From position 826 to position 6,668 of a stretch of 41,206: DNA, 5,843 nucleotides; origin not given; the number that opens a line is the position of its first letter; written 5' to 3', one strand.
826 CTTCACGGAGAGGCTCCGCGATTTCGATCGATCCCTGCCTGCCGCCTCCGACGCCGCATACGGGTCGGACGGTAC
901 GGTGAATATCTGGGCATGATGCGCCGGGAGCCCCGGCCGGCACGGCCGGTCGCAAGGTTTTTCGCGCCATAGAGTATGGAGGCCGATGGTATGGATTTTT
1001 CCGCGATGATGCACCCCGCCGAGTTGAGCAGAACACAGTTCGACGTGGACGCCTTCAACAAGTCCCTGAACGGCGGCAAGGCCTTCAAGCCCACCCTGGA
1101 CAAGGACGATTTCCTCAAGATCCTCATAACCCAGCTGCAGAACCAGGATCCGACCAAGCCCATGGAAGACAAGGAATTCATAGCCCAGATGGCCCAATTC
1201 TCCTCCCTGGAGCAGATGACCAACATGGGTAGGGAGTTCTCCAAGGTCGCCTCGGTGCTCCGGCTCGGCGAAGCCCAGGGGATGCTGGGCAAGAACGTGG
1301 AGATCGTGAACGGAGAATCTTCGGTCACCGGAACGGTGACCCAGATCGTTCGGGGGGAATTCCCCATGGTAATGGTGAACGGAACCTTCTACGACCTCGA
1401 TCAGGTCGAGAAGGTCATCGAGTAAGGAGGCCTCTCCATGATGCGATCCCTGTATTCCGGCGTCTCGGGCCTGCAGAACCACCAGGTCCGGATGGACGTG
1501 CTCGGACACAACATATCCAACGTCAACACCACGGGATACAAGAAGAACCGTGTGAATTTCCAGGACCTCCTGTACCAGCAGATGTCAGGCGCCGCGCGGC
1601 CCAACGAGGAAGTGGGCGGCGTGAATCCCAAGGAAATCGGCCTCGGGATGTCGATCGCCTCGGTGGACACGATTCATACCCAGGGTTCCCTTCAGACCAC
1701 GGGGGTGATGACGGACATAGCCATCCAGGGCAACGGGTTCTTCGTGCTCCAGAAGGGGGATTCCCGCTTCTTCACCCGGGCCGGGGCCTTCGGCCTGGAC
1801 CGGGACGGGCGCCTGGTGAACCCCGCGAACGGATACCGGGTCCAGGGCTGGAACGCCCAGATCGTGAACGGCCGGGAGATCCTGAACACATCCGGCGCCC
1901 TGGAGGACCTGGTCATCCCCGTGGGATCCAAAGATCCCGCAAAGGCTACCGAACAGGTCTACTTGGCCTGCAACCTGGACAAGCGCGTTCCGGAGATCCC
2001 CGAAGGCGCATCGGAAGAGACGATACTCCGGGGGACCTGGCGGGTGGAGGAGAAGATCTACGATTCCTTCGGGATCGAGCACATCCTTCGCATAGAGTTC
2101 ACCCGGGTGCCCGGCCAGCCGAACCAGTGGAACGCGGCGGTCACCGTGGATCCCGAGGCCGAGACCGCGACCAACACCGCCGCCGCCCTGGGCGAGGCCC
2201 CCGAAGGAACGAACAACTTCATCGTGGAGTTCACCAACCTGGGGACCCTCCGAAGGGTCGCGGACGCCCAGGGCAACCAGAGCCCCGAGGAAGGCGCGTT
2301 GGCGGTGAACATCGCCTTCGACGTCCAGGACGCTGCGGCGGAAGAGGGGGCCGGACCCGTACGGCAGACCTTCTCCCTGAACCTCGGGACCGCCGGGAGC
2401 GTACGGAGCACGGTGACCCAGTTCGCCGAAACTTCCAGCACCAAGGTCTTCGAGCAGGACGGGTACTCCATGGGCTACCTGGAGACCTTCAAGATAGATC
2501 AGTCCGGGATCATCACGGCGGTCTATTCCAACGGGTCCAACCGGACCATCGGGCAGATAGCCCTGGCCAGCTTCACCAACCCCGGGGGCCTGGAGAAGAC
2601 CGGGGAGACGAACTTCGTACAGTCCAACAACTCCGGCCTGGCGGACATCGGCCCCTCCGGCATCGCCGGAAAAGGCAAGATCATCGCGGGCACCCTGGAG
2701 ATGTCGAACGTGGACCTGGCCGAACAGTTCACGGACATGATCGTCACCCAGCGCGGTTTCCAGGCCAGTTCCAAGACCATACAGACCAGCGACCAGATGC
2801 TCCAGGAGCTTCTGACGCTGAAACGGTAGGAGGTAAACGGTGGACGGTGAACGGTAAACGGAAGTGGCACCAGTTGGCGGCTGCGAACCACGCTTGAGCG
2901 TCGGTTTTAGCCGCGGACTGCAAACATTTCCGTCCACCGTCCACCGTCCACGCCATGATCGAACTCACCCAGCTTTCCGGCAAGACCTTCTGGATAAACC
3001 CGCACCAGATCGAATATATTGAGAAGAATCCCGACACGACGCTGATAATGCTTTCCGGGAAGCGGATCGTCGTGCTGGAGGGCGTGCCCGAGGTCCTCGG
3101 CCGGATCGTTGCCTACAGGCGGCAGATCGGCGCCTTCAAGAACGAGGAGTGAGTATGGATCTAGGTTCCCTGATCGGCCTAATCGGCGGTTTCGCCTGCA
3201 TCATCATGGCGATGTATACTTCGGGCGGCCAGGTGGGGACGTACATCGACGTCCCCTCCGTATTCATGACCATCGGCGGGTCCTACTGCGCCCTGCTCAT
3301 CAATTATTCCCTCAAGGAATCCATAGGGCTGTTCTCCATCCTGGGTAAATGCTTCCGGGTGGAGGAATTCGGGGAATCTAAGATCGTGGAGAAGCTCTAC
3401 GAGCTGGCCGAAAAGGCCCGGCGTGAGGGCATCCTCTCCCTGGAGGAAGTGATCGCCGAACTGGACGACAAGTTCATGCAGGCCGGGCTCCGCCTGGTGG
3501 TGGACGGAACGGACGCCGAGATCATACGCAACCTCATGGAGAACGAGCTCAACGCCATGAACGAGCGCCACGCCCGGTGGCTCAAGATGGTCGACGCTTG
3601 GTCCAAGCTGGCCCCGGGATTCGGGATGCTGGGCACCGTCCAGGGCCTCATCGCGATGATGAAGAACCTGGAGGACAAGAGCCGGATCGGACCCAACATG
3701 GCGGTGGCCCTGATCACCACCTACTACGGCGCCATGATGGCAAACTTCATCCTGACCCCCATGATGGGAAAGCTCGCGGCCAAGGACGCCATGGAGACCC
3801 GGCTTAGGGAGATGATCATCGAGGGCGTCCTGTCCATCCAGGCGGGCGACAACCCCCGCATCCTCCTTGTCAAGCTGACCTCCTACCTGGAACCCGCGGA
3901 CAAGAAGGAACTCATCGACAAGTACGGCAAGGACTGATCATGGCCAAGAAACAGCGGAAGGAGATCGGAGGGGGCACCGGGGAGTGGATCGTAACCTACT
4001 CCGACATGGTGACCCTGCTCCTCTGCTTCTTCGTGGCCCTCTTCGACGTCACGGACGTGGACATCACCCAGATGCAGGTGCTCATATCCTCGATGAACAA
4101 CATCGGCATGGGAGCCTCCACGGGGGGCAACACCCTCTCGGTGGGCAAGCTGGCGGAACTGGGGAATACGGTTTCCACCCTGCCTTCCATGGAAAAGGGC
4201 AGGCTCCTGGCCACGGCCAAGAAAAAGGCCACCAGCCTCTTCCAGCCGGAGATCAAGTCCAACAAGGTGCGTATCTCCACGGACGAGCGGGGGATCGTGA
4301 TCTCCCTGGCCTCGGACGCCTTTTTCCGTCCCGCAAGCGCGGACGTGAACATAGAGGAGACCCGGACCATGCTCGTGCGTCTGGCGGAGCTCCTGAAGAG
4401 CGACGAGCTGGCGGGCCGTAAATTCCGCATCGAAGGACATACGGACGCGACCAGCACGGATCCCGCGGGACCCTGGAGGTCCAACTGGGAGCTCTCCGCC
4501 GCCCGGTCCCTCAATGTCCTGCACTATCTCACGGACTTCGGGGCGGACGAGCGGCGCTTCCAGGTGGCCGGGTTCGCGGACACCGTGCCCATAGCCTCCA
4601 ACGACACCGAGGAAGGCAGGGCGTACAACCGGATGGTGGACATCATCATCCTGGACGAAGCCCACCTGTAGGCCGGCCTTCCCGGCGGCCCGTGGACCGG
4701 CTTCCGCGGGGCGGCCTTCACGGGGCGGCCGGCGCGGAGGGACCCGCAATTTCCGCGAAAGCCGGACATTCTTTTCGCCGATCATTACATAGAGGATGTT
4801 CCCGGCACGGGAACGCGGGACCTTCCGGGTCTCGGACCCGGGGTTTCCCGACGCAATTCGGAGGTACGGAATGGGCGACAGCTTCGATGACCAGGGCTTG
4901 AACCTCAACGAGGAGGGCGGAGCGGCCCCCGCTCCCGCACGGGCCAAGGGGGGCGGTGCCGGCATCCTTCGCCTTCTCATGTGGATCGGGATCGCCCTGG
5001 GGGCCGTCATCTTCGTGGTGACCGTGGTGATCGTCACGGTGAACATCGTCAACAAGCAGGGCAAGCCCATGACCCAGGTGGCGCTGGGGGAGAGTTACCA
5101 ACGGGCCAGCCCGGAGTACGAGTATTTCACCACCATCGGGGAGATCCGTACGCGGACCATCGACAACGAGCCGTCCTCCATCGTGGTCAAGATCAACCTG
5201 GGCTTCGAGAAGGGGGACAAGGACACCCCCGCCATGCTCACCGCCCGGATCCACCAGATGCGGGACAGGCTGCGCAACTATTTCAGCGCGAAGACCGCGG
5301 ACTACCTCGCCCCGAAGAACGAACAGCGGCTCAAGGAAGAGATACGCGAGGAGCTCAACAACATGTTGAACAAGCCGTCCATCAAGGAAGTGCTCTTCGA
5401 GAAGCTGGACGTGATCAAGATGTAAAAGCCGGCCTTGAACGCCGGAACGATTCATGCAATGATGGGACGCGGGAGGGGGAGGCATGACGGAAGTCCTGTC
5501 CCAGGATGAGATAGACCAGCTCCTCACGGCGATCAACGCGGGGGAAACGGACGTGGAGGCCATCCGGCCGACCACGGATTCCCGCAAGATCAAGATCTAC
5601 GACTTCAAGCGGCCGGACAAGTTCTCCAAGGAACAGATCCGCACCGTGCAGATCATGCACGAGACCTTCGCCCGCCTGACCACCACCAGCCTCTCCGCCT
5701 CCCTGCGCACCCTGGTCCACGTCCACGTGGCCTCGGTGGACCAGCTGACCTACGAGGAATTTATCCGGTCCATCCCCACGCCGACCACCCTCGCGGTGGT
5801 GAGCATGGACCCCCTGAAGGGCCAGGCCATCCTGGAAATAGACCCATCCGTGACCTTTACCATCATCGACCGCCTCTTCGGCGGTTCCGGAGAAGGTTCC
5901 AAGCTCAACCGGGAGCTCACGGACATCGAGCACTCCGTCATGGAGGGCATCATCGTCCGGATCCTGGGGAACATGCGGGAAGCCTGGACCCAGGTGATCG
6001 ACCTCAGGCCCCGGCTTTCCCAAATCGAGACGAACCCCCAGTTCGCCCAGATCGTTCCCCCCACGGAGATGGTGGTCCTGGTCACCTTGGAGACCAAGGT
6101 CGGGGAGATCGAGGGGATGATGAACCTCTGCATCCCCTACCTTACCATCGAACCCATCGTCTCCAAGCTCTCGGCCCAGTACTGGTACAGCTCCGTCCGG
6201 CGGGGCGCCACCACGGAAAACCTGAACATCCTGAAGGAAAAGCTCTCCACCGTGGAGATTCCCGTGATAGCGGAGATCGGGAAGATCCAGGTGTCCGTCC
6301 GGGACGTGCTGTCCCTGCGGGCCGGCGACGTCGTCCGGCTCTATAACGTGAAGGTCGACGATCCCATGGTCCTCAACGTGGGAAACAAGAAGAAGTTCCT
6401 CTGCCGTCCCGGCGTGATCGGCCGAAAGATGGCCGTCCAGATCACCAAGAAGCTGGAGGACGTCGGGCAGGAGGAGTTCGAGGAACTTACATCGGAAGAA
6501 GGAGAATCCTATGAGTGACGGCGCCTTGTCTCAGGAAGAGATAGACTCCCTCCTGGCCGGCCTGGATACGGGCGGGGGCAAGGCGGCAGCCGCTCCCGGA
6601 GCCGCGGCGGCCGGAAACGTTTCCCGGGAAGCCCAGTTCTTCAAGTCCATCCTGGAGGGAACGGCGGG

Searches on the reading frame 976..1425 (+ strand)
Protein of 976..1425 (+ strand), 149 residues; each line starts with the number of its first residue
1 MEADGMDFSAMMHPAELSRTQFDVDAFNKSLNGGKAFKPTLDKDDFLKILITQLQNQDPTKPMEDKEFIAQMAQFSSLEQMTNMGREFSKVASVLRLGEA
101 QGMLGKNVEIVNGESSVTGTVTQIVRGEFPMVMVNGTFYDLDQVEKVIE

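Call 41: search_protein_families(library=pfam, proteins=[window:976-1425:+], max_evalue=0.0001)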
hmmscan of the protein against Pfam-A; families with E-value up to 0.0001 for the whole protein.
window:976-1425:+ (149 aa): 1 family
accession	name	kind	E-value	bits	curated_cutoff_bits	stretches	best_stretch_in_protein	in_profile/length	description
PF03963.19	FlgD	-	2.7e-23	82.4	27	1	35-88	20-73/75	Flagellar hook capping protein - N-terminal region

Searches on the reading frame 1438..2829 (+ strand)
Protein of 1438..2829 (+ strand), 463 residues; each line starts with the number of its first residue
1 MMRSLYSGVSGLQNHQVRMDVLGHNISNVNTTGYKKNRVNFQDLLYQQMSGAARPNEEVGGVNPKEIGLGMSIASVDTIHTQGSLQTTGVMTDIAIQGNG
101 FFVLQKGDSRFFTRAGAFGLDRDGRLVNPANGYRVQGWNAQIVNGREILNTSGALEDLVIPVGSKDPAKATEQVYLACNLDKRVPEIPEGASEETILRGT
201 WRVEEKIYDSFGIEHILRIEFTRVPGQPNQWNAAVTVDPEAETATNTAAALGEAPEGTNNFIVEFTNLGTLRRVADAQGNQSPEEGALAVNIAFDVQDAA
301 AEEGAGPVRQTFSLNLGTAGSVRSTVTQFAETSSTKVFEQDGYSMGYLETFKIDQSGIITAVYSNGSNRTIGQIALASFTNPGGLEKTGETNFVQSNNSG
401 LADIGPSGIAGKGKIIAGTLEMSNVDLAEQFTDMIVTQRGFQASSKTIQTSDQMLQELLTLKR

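Call 40: search_protein_families(library=pfam, proteins=[window:1438-2829:+], max_evalue=0.00001)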
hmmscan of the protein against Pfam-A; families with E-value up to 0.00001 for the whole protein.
window:1438-2829:+ (463 aa): 4 families
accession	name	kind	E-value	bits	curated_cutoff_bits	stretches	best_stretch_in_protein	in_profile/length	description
PF07559.19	FlgE_D2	-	1.1e-25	91.2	22.7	1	179-343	1-142/142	Flagellar basal body protein FlaE D2 domain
PF06429.18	Flg_bbr_C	-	9.6e-18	63.9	23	1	417-461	2-46/46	Flagellar basal body rod FlgEFG protein C-terminal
PF22692.1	LlgE_F_G_D1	-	4e-12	46.5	27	1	95-141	1-44/64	Flagellar hook protein FlgE/F/G D1 domain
PF00460.25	Flg_bb_rod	-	6.6e-10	39.2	20.7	1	5-35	1-31/31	Flagella basal body rod protein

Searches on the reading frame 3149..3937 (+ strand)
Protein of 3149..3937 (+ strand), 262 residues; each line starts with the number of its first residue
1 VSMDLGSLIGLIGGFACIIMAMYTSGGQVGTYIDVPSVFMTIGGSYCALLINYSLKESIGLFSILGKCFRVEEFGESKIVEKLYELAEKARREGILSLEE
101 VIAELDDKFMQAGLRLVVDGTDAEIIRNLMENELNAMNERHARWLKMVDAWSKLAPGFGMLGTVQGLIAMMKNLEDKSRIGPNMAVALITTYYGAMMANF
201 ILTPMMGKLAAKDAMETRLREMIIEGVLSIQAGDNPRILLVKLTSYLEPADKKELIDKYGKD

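Call 40: search_protein_families(library=pfam, proteins=[window:3149-3937:+], max_evalue=0.00001)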
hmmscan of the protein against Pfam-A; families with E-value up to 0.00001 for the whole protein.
window:3149-3937:+ (262 aa): 2 families
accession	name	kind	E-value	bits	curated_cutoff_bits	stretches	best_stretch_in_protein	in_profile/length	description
PF01618.21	MotA_ExbB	-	4.4e-29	101.2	22.9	1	104-221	4-126/127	MotA/TolQ/ExbB proton channel family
PF20560.3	MotA_N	-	1.4e-07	32.1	27.3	1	8-94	1-91/91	Motility protein A N-terminal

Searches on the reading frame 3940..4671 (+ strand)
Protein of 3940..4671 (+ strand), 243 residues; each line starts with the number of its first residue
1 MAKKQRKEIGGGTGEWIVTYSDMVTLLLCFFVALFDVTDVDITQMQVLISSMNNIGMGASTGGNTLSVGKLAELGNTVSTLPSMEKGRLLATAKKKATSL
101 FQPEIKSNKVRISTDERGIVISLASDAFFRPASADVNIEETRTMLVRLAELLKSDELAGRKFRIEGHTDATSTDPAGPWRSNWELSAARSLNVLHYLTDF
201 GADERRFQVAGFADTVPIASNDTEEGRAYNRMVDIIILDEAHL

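Call 41: search_protein_families(library=pfam, proteins=[window:3940-4671:+], max_evalue=0.0001)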
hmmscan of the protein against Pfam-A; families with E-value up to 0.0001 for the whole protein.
window:3940-4671:+ (243 aa): 2 families
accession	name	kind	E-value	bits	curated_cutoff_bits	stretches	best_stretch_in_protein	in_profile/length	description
PF00691.25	OmpA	-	1.4e-18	67.5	27.2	1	128-231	1-98/98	OmpA family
PF13677.11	MotB_plug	-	1.5e-16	60.1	24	1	3-54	2-56/58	Membrane MotB of proton-channel complex MotA/MotB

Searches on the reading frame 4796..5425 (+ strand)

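Call 41: search_protein_families(library=pfam, proteins=[window:4796-5425:+], max_evalue=0.0001)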
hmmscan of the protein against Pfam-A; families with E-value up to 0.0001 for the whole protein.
window:4796-5425:+ (209 aa): 1 family
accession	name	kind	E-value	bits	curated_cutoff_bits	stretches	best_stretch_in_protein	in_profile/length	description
PF03748.19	FliL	-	2.2e-10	41.4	24.6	1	129-203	21-99/103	Flagellar basal body-associated protein FliL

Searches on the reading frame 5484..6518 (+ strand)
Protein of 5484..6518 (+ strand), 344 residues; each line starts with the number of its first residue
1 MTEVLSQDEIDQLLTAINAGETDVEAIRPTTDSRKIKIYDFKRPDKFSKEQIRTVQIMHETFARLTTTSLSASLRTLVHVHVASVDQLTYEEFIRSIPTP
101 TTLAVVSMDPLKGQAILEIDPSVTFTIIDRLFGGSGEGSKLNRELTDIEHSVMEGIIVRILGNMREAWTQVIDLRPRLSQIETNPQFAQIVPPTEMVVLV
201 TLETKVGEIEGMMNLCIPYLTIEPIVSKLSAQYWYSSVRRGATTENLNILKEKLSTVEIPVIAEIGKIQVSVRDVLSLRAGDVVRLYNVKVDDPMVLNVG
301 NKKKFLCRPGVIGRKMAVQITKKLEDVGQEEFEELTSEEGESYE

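Call 40: search_protein_families(library=pfam, proteins=[window:5484-6518:+], max_evalue=0.00001)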
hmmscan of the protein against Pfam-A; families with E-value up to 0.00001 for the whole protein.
window:5484-6518:+ (344 aa): 2 families
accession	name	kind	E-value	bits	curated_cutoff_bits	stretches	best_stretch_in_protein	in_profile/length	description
PF02154.20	FliM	-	6.6e-85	284.3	27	1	39-229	1-192/192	Flagellar motor switch protein FliM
PF01052.25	FliMN_C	-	3.5e-22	78.5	23.8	1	253-324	2-72/73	Type III flagellar switch regulator (C-ring) FliN C-term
